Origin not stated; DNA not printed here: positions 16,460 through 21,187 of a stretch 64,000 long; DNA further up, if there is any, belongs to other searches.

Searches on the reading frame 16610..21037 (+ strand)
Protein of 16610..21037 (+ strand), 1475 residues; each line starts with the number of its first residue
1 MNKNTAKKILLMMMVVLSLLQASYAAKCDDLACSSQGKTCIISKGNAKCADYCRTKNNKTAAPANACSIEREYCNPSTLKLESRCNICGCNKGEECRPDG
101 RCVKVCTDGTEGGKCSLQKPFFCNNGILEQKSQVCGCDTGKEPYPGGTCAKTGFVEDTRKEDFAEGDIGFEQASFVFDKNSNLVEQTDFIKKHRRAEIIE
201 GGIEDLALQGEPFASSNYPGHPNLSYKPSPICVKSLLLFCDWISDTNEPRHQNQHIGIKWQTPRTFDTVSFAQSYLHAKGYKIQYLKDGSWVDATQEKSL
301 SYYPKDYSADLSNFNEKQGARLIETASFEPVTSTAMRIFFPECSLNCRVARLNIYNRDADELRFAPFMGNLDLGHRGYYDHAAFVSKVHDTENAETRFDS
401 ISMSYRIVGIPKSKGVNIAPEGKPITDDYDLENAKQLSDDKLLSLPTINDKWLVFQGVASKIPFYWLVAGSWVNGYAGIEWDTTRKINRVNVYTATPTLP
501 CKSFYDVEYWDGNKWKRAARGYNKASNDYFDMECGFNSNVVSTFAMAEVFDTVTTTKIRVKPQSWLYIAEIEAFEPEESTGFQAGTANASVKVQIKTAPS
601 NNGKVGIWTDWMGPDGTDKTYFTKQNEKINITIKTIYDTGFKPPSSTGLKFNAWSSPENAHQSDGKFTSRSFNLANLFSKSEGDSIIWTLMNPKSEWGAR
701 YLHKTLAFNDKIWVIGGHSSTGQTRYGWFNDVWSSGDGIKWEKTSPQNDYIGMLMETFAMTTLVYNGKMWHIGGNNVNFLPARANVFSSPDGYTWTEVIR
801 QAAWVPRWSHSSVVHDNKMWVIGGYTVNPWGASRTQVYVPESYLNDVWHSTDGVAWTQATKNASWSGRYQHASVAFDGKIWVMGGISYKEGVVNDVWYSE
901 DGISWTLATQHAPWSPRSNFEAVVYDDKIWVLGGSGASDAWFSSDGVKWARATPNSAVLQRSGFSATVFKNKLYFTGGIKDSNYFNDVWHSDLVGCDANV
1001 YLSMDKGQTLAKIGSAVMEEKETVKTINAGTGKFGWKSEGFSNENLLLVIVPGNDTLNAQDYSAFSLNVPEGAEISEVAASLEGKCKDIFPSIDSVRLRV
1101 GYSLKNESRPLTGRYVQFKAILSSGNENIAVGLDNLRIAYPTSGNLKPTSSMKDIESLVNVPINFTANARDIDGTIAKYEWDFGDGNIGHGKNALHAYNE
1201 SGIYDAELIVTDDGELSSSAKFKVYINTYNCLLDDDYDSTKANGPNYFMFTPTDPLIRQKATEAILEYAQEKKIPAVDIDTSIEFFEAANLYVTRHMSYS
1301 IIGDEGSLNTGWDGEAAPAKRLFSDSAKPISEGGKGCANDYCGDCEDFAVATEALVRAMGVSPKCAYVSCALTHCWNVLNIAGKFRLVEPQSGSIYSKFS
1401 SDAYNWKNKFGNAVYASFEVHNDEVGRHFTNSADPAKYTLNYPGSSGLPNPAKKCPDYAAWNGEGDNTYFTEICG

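Call 20: search_protein_families(library=pfam, proteins=[window:16610-21037:+], max_evalue=0.001)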
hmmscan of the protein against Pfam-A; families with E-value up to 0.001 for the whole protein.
window:16610-21037:+ (1475 aa): 8 families
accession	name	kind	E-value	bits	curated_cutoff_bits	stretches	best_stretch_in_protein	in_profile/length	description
PF24681.1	Kelch_KLHDC2_KLHL20_DRC7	-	1.3e-22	80.6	50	3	761-935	3-173/221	KLHDC2/KLHL20/DRC7 Kelch-repeats domain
PF01344.31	Kelch_1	-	2.3e-21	75.4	20.1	0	868-898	2-31/46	Kelch motif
PF24981.1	Beta-prop_ATRN-LZTR1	-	6.9e-16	58.8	50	3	790-888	187-282/289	Attractin/LZTR1 beta-propeller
PF18911.6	PKD_4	-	2.7e-15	56.6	27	1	1159-1220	16-79/85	PKD domain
PF13418.12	Kelch_4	-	3.6e-13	49.7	21.6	0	961-990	2-33/49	Galactose oxidase, central domain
PF13964.12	Kelch_6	-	1.7e-11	44.1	25.3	0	868-906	2-41/50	Kelch motif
PF00801.26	PKD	-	6.3e-09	36.2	23.5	1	1161-1219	15-74/80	PKD domain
PF07646.21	Kelch_2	-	2.2e-07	30.9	21.3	0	867-901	1-37/48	Kelch motif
